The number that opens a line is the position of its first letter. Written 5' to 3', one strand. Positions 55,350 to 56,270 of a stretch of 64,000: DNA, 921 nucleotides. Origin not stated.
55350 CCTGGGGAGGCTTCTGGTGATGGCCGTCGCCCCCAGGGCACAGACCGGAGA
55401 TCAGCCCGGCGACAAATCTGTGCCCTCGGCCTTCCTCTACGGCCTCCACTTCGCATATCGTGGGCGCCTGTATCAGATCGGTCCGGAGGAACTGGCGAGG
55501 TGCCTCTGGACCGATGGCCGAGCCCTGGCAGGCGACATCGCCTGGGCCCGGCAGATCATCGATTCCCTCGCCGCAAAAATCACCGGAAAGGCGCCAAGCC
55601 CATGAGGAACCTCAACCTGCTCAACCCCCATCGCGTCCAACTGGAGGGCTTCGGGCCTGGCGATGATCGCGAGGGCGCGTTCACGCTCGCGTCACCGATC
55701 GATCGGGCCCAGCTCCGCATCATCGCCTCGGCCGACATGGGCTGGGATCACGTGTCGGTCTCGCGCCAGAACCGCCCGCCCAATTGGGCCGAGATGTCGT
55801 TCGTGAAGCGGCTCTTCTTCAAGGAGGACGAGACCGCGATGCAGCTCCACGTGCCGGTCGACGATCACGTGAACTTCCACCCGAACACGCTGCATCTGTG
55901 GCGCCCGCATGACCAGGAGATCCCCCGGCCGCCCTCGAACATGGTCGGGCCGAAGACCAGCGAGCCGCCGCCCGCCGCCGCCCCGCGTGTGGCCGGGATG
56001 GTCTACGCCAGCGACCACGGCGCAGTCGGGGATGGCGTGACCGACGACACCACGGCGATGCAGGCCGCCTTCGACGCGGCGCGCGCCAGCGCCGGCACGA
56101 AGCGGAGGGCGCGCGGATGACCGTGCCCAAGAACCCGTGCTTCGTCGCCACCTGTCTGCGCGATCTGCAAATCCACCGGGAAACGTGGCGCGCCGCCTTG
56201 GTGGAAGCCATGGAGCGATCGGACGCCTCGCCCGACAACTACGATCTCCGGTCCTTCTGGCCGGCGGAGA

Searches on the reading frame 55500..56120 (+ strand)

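Call 28: search_protein_families(library=pfam, proteins=[window:55500-56120:+], max_evalue=0.01)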
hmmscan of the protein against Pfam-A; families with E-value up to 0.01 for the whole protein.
window:55500-56120:+ (206 aa): 2 families
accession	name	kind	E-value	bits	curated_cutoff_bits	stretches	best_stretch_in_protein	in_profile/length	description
PF24746.1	DUF7694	-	9.1e-25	86.7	27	1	74-138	1-66/66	Domain of unknown function (DUF7694)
PF12708.12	Pect-lyase_RHGA_epim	-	0.00034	20.9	27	1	171-196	5-30/213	Rhamnogalacturonase A/epimerase, pectate lyase-like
